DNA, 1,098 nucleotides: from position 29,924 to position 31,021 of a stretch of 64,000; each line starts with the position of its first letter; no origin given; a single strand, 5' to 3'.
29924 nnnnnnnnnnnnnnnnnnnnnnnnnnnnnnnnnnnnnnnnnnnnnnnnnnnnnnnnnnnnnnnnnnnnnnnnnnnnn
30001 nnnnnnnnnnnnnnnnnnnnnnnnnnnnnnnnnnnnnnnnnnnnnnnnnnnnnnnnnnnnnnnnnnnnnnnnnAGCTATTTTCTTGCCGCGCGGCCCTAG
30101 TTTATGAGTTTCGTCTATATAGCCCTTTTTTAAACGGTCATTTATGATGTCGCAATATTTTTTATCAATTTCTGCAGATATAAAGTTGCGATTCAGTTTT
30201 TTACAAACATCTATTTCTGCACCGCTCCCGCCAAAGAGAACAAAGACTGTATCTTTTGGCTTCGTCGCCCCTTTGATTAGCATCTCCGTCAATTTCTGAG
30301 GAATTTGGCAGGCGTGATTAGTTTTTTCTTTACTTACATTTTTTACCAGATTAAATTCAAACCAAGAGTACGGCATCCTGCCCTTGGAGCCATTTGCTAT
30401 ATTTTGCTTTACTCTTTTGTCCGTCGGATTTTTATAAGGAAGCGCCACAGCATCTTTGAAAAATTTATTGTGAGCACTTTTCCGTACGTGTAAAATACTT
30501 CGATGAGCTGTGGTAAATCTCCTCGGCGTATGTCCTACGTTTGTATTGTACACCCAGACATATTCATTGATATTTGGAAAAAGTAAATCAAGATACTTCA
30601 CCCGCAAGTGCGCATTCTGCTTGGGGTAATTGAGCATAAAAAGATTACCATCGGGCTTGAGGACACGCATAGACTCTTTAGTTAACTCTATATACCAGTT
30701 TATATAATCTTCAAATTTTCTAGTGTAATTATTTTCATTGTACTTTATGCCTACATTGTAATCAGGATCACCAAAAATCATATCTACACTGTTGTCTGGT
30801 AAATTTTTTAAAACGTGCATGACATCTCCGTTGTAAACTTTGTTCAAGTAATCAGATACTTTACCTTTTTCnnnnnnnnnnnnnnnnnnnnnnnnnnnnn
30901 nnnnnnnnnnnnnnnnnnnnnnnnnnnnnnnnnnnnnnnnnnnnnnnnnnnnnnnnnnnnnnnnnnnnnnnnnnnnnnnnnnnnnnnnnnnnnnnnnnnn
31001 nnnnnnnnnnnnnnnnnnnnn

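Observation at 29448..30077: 208-aa orphan protein whose stop codon overlaps the stop of the convergent MTase: candidate restriction endonuclease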

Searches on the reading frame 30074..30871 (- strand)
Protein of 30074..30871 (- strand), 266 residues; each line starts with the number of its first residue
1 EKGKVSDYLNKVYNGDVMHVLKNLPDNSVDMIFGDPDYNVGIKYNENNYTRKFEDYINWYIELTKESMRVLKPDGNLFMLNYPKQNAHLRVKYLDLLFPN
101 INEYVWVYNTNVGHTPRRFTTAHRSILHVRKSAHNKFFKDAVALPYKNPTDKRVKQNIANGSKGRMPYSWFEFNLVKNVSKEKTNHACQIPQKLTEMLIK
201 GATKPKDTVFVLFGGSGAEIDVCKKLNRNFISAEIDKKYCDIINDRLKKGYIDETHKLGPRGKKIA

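Call 38: search_dna_similar(query=window:30074-30871:-, collection=plasmids, mode=protein, max_evalue=1e-20, max_rows=15)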
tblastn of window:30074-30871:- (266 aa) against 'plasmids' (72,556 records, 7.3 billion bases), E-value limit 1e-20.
Records with a match: 16; places in all: 17; records where one place covers at least 80% of the query: 16.
Best place of each record, by identity: <60% 16.
By first word of the organism name: Burkholderia 4; Lactiplantibacillus 3; Escherichia 3; Geobacillus 2; Klebsiella 1; Shinella 1; Enterobacter 1; Acetobacter 1.
By predicted mobility (MOB-suite, as given by PLSDB): non-mobilizable 10; mobilizable 4; conjugative 2.
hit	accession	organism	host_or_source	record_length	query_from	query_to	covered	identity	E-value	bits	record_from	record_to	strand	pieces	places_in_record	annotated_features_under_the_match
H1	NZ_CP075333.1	Lactiplantibacillus plantarum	whole organism,meat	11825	10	248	90%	29.7%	5e-22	102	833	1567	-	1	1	yhdJ: adenine-specific DNA-methyltransferase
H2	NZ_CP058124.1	Klebsiella michiganensis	culture,Freshwater sample from upstream ...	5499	12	254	91%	29.1%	5e-21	99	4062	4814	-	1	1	DNA methyltransferase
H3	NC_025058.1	Escherichia coli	-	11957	7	247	91%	28.9%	8e-23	104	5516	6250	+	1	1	yhdJ: adenine-specific DNA-methyltransferase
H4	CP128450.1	Geobacillus stearothermophilus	whole genome,Dukgu Hot Spring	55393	11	248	89%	29.2%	4e-21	99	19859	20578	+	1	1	site-specific DNA-methyltransferase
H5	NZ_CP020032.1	Geobacillus thermodenitrificans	-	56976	11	248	89%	29.2%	4e-21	99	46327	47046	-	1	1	site-specific DNA-methyltransferase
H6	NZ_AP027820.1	Escherichia coli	Homo sapiens,whole organism,feces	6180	6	247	91%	28.3%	3e-23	105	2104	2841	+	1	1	yhdJ: adenine-specific DNA-methyltransferase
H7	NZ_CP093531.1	Shinella zoogloeoides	-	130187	11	247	89%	28.9%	3e-23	105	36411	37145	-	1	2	site-specific DNA-methyltransferase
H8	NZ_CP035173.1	Lactiplantibacillus plantarum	cell culture,food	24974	15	256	91%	28.1%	3e-21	100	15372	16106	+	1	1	yhdJ: adenine-specific DNA-methyltransferase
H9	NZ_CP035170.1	Lactiplantibacillus plantarum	cell culture,food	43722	15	256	91%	28.1%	4e-21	100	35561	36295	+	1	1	yhdJ: adenine-specific DNA-methyltransferase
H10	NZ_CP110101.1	Enterobacter asburiae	-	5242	6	247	91%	27.9%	5e-22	102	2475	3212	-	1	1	yhdJ: adenine-specific DNA-methyltransferase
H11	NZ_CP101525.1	Burkholderia arboris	mixed culture,soil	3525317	11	247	89%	28.5%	3e-25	111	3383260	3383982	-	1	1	none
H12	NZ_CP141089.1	Escherichia coli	Homo sapiens,Infected Human Urine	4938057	12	247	89%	28.6%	1e-21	101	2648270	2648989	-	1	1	none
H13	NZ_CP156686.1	Burkholderia stagnalis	Bacterial cells,soils collected in ...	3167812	11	247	89%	28.1%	2e-24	108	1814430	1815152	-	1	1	none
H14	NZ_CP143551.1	Burkholderia multivorans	Homo sapiens,bronchoalveolar lavage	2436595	11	247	89%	28.1%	4e-24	108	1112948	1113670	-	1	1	none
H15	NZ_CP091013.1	Burkholderia cenocepacia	-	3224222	11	248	89%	27.6%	1e-23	107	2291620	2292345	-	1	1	none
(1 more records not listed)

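Call 39: search_dna_similar(query=window:30074-30871:-, collection=phages, mode=protein, max_evalue=1e-20, max_rows=15)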
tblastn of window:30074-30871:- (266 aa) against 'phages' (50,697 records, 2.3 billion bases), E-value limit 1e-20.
Records with a match: 22; places in all: 22; records where one place covers at least 80% of the query: 22.
Best place of each record, by identity: 60-80% 1; <60% 21.
By first word of the organism name: Flavobacterium 16; Thermus 1; Bacteriophage 1; Synechococcus 1; Microcystis 1; Salmonella 1; Escherichia 1.
By host as written in the record: Flavobacterium sp. LMO6 9; Flavobacterium sp. LMO9 7; Thermus thermophilus HB8 1; - 1; Synechococcus sp. WH 7803 1; Microcystis elabens 1; Homo sapiens 1; Escherichia coli O111 1.
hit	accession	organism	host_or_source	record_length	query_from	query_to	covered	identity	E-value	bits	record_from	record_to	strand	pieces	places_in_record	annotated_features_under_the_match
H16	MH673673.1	Thermus phage phiLo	Thermus thermophilus HB8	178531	7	259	95%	66.0%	2e-116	372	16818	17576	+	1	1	putative DNA methylase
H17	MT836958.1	Bacteriophage sp.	human fecal samples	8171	9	247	90%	38.3%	2e-30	125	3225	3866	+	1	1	record has no annotation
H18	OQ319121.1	Synechococcus phage S-BM3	Synechococcus sp. WH 7803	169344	14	241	86%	31.8%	3e-22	101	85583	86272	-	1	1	DNA adenine methylase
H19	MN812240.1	Flavobacterium phage vB_FspS_tooticki6-1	Flavobacterium sp. LMO6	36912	15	248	88%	30.6%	1e-21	100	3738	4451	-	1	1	DNA methyltransferase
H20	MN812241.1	Flavobacterium phage vB_FspS_tooticki9-1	Flavobacterium sp. LMO9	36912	15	248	88%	30.6%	1e-21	100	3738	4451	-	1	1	DNA methyltransferase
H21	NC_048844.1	Flavobacterium phage vB_FspS_tooticki6-1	Flavobacterium sp. LMO6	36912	15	248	88%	30.6%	1e-21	100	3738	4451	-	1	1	methyltransferase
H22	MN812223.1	Flavobacterium phage vB_FspS_mumin6-4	Flavobacterium sp. LMO6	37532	15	248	88%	30.6%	1e-21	100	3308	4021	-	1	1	DNA methyltransferase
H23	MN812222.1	Flavobacterium phage vB_FspS_mumin6-3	Flavobacterium sp. LMO6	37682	15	248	88%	30.6%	1e-21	100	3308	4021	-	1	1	DNA methyltransferase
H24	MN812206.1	Flavobacterium phage vB_FspS_filifjonk9-1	Flavobacterium sp. LMO9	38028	15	248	88%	30.6%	1e-21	100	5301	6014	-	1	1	DNA methyltransferase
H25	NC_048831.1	Flavobacterium phage vB_FspS_filifjonk9-1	Flavobacterium sp. LMO9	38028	15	248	88%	30.6%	1e-21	100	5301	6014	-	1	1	methyltransferase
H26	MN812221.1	Flavobacterium phage vB_FspS_mumin6-2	Flavobacterium sp. LMO6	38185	15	248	88%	30.6%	1e-21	100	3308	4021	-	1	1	DNA methyltransferase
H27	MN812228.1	Flavobacterium phage vB_FspS_mymlan6-2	Flavobacterium sp. LMO6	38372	15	248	88%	30.6%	1e-21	100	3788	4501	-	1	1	DNA methyltransferase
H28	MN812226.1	Flavobacterium phage vB_FspS_mumin9-3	Flavobacterium sp. LMO9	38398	15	248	88%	30.6%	1e-21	100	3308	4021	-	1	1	DNA methyltransferase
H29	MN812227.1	Flavobacterium phage vB_FspS_mymlan6-1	Flavobacterium sp. LMO6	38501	15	248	88%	30.6%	1e-21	100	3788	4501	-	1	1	DNA methyltransferase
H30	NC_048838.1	Flavobacterium phage vB_FspS_mymlan6-1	Flavobacterium sp. LMO6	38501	15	248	88%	30.6%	1e-21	100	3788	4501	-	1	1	methyltransferase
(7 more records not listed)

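Call 64: get_annotated_region(hit=H16, flank=3000)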
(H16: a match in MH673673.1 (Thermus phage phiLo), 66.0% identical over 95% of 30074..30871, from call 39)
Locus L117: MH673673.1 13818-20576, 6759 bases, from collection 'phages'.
description: Thermus phage phiLo, complete genome.
organism: Thermus phage phiLo (NCBI taxid 2301536)
taxonomy: Viruses; Duplodnaviria; Heunggongvirae; Uroviricota; Caudoviricetes
host: Thermus thermophilus HB8; source: hot spring water; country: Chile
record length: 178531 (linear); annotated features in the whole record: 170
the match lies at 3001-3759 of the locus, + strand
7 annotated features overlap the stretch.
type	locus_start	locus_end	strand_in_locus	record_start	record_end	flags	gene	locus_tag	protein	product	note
CDS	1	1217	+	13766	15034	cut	-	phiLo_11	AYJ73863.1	hypothetical protein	hypothetical protein YS40_139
CDS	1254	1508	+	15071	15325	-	-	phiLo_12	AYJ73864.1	putative transposase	-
CDS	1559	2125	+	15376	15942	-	-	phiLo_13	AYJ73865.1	putative restriction endonuclease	-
CDS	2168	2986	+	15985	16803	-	-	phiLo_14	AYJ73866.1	hypothetical protein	-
CDS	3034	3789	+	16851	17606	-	-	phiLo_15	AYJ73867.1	putative DNA methylase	-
CDS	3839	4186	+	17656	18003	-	-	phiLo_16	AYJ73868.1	putative restriction endonuclease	-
CDS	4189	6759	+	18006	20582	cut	-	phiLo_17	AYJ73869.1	putative type III restriction endonuclease subunit R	-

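Call 66: find_homologous_proteins(query=window:30074-30871:-, max_evalue=1e-40)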
Query window:30074-30871:- (266 aa): 2820 proteins with E <= 1e-40 among 3390 candidates; the best 120 are listed.
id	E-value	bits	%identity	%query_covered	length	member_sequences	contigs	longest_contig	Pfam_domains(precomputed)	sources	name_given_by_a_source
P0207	2.9e-179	612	100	100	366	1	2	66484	PF01726.23,PF01555.25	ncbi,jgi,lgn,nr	ncbi:MAG TPA: DNA methyltransferase [Candidatus Paceibacterota bacterium]|jgi:DNA modification methy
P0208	1.5e-160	551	90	98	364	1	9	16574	PF01726.23,PF01555.25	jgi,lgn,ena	-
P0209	5.1e-159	546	88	100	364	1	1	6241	PF01047.29,PF01726.23,PF01555.25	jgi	jgi:site-specific DNA-methyltransferase (adenine-specific)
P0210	2.9e-156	537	90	97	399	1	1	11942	PF01726.23,PF01555.25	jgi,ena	-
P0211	2.3e-155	534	92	95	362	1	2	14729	PF01726.23,PF01555.25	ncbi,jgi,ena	-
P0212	1.2e-154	532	87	100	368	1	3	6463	PF01726.23,PF01555.25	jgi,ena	-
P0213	3.4e-151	520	87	97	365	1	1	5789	PF01047.29,PF01726.23,PF01555.25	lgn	-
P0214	6.9e-149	513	85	99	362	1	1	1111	PF01726.23,PF01555.25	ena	-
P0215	2.5e-148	511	84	99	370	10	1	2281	PF01726.23,PF01555.25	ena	-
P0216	3.3e-147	507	82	99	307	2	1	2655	PF01555.25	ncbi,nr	ncbi:site-specific DNA-methyltransferase [Patescibacteria group bacterium]|nr:site-specific DNA-meth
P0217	2.6e-146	504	83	98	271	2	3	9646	PF01555.25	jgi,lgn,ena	-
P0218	3.0e-146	504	80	100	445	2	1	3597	PF00717.29,PF01555.25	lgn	-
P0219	5.4e-146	503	81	99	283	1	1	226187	PF01555.25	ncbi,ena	-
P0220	1.7e-142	492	86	93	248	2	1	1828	PF01555.25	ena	-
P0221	7.9e-142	490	88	89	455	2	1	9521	PF00717.29,PF01726.23,PF01555.25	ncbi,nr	ncbi:MAG: transcriptional repressor LexA, partial [Parcubacteria group bacterium]|nr:transcriptional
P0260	8.0e-122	424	71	97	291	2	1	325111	PF01555.25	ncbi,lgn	ncbi:MAG: site-specific DNA-methyltransferase [Melioribacteraceae bacterium]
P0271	2.7e-120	419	68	95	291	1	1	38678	PF01555.25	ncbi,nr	ncbi:MAG: site-specific DNA-methyltransferase [Anaerolineales bacterium]|nr:site-specific DNA-methyl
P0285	1.0e-119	417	69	97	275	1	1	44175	PF01555.25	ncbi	-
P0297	2.3e-119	416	67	95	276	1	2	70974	PF01555.25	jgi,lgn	jgi:DNA modification methylase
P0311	5.3e-119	415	69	98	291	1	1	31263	PF01555.25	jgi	jgi:DNA modification methylase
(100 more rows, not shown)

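Call 67: find_encoding_contigs(protein=P0260, flank=4000, max_places=2)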
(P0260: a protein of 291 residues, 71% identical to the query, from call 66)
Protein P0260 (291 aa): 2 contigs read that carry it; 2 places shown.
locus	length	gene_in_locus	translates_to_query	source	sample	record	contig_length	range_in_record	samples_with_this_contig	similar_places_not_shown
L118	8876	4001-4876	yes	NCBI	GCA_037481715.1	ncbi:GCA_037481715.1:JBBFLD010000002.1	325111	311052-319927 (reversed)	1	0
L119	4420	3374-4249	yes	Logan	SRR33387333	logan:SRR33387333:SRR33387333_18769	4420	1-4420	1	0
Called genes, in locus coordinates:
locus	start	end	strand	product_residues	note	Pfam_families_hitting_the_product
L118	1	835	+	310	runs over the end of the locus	PF02729:OTCace_N, PF00185:OTCace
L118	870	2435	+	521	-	PF01555:N6_N4_Mtase, PF08241:Methyltransf_11 (faint), PF13649:Methyltransf_25 (faint), PF02475:TRM5-TYW2_MTfase (faint), PF01170:UPF0020 (faint), PF09445:Methyltransf_15 (faint), PF13847:Methyltransf_31 (weak), PF01555:N6_N4_Mtase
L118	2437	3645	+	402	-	-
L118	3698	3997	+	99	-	PF22518:DUF6997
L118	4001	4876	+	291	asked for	PF01555:N6_N4_Mtase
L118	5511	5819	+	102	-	PF00829:Ribosomal_L21p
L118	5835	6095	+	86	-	PF01016:Ribosomal_L27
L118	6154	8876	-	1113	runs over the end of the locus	PF23748:Beta-prop_LRRK2 (faint), PF07494:Reg_prop (weak), PF07495:Y_Y_Y, PF00512:HisKA, PF02518:HATPase_c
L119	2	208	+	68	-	?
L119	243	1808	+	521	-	PF01555:N6_N4_Mtase, PF08241:Methyltransf_11 (faint), PF13649:Methyltransf_25 (faint), PF02475:TRM5-TYW2_MTfase (faint), PF01170:UPF0020 (faint), PF09445:Methyltransf_15 (faint), PF13847:Methyltransf_31 (weak), PF01555:N6_N4_Mtase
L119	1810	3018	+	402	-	-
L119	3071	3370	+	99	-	PF22518:DUF6997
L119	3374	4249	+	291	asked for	PF01555:N6_N4_Mtase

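Call 68: find_encoding_contigs(protein=P0219, flank=4000, max_places=2)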
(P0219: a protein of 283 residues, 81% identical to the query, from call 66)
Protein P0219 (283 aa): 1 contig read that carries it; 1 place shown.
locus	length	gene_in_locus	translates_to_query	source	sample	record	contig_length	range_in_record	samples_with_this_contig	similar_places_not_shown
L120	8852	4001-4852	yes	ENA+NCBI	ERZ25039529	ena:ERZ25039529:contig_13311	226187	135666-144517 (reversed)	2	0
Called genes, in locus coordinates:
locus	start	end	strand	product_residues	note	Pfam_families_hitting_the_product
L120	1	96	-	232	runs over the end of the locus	-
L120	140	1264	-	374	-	PF11104:PilM_2, PF14450:FtsA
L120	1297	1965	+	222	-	PF00156:Pribosyltran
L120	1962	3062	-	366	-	-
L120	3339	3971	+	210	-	PF01726:LexA_DNA_bind (weak), PF00717:Peptidase_S24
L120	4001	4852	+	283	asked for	PF01555:N6_N4_Mtase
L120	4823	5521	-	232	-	-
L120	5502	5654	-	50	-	-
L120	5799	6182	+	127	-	PF03073:TspO_MBR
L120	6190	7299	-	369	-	PF02353:CMAS, PF05175:MTS (weak), PF13489:Methyltransf_23, PF01728:FtsJ (weak), PF08241:Methyltransf_11, PF08242:Methyltransf_12, PF13649:Methyltransf_25, PF13847:Methyltransf_31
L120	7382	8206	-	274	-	-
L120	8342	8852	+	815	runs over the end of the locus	PF17191:RecG_wedge, PF01336:tRNA_anti-codon, PF04851:ResIII, PF00270:DEAD, PF00271:Helicase_C, PF19833:RecG_dom3_C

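Call 69: find_encoding_contigs(protein=P0297, flank=4000, max_places=2)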
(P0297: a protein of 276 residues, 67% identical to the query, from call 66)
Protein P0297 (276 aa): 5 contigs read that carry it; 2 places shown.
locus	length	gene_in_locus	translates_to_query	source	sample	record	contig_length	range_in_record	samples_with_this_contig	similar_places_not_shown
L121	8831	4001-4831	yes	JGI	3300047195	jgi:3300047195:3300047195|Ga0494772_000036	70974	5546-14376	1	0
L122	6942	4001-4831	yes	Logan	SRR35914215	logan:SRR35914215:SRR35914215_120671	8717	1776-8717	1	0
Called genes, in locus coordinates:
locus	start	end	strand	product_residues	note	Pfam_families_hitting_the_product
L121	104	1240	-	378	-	PF00850:Hist_deacetyl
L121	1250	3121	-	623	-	PF00455:DeoRC (faint), PF02550:AcetylCoA_hydro, PF13336:AcetylCoA_hyd_C, PF13302:Acetyltransf_3 (weak), PF13420:Acetyltransf_4, PF00583:Acetyltransf_1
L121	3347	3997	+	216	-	-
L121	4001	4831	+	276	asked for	PF01555:N6_N4_Mtase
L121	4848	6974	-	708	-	PF02629:CoA_binding, PF13380:CoA_binding_2, PF13607:Succ_CoA_lig, PF19045:Ligase_CoA_2, PF13549:ATP-grasp_5, PF08442:ATP-grasp_2 (faint)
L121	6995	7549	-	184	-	-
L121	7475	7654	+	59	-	-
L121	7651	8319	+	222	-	PF00849:PseudoU_synth_2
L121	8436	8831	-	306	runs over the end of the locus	PF01545:Cation_efflux, PF16916:ZT_dimer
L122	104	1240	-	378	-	PF00850:Hist_deacetyl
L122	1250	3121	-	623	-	PF00455:DeoRC (faint), PF02550:AcetylCoA_hydro, PF13336:AcetylCoA_hyd_C, PF13302:Acetyltransf_3 (weak), PF13420:Acetyltransf_4, PF00583:Acetyltransf_1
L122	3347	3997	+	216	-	-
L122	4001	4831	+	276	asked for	PF01555:N6_N4_Mtase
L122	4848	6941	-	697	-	?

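Call 71: search_protein_families(library=pfam, proteins=[L121:3347-3994:+, L120:4826-5521:-, L118:2437-3642:+, L118:3698-3994:+], max_evalue=1)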
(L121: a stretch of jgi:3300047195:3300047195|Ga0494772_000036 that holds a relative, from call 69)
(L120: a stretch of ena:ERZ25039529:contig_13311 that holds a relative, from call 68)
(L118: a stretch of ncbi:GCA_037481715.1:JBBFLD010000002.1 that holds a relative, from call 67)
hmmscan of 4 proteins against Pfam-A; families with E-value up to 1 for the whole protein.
L121:3347-3994:+ (216 aa): 1 family
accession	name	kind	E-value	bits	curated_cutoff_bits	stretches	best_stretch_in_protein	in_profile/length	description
PF02495.22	TGBp3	-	0.19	11.8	27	1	7-24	29-46/59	Triple gene block 3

L120:4826-5521:- (232 aa): 1 family
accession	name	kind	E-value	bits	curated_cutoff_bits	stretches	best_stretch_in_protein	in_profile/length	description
PF14390.12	DUF4420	-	0.078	12.6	27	1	70-145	222-297/306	Putative PD-(D/E)XK family member, (DUF4420)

L118:2437-3642:+ (402 aa): 0 families

L118:3698-3994:+ (99 aa): 1 family
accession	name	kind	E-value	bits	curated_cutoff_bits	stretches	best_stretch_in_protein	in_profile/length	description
PF22518.2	DUF6997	-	1.4e-18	68.1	27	1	1-92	93-174/175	Domain of unknown function (DUF6997)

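Call 72: search_solved_structures(query=L121:3347-3994:+, max_evalue=10)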
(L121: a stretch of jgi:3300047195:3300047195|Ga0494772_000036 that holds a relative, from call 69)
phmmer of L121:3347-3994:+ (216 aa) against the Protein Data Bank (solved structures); distinct sequences matched with E-value up to 10: 0.

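Call 73: search_solved_structures(query=L120:4826-5521:-, max_evalue=10)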
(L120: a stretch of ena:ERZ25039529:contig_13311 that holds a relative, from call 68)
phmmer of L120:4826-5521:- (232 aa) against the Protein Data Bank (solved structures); distinct sequences matched with E-value up to 10: 1.
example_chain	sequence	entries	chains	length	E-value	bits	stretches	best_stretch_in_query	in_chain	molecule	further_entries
4ruh_A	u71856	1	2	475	1.3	11.8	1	15-80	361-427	Cytosolic non-specific dipeptidase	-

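Call 74: find_encoding_contigs(protein=P0285, flank=3000, max_places=2)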
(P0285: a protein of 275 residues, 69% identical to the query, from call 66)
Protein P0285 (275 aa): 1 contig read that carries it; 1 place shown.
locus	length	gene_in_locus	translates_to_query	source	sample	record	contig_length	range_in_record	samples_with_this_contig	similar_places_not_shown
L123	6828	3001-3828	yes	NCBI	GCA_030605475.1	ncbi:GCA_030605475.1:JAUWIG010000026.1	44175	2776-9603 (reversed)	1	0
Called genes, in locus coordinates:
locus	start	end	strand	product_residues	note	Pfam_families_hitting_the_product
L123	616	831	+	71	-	-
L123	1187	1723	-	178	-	-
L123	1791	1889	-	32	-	-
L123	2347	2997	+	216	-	-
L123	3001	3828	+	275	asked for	PF01555:N6_N4_Mtase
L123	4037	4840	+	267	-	PF11185:DUF2971 (weak)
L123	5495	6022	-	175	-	PF04893:Yip1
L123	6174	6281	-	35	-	-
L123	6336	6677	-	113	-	-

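Call 75: find_encoding_contigs(protein=P0271, flank=3000, max_places=2)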
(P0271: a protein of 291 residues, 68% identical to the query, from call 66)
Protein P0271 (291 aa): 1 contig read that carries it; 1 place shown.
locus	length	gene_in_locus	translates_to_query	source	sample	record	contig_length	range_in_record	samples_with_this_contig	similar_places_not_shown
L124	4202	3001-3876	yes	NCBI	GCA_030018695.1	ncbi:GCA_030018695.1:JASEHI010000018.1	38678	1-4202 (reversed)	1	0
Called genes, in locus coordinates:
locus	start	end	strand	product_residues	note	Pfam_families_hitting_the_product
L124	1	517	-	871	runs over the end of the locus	PF00005:ABC_tran (faint), PF02463:SMC_N, PF13304:AAA_21 (faint), PF13476:AAA_23, PF13514:AAA_27 (weak), PF13555:AAA_29 (weak), PF04423:Rad50_zn_hook (weak), PF13558:SbcC_Walker_B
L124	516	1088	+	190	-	-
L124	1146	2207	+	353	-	PF05343:Peptidase_M42, PF01546:Peptidase_M20 (weak)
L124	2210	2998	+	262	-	PF22515:DUF6996, PF22518:DUF6997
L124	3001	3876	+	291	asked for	PF01555:N6_N4_Mtase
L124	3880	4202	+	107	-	PF05343:Peptidase_M42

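Call 76: find_encoding_contigs(protein=P0311, flank=3000, max_places=2)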
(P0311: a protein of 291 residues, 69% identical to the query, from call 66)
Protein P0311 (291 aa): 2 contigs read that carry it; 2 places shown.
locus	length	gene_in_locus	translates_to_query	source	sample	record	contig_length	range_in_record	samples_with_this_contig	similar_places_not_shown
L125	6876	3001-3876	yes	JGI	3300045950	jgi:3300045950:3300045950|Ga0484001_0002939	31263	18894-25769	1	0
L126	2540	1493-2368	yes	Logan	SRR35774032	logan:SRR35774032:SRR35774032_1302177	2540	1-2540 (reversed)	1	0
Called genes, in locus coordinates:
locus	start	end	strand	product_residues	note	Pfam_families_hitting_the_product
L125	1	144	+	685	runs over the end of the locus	PF00037:Fer4 (faint), PF14691:Fer4_20, PF07992:Pyr_redox_2, PF13450:NAD_binding_8 (weak), PF13738:Pyr_redox_3, PF13187:Fer4_9 (weak), PF13237:Fer4_10 (weak), PF02662:FlpD, +3 more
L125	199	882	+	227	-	PF12225:DUF5981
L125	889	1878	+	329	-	PF02219:MTHFR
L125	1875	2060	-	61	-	-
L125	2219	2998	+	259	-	PF22515:DUF6996, PF22518:DUF6997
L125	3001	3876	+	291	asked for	PF01555:N6_N4_Mtase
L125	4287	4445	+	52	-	-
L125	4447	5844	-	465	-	PF01235:Na_Ala_symp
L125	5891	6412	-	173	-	PF00156:Pribosyltran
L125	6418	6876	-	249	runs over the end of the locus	PF00140:Sigma70_r1_2 (weak), PF04542:Sigma70_r2, PF04545:Sigma70_r4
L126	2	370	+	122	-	?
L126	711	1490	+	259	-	PF22515:DUF6996, PF22518:DUF6997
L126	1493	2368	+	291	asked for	PF01555:N6_N4_Mtase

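Call 80: search_protein_families(library=padloc, proteins=[L124:2210-2995:+, L121:3347-3994:+, L120:4826-5521:-, L118:2437-3642:+], max_evalue=0.01)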
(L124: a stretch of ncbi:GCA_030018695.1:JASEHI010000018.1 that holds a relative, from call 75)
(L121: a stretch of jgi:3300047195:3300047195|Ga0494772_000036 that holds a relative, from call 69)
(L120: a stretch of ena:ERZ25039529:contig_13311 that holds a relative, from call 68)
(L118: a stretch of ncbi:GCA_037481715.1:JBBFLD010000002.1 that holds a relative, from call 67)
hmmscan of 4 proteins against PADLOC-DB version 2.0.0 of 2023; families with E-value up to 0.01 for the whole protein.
L124:2210-2995:+ (262 aa): 1 family
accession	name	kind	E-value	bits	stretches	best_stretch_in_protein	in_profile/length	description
PDLC03513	REase_II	-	1.5e-13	49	1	36-259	35-248/426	Type II restriction enzyme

L121:3347-3994:+ (216 aa): 0 families

L120:4826-5521:- (232 aa): 0 families

L118:2437-3642:+ (402 aa): 0 families
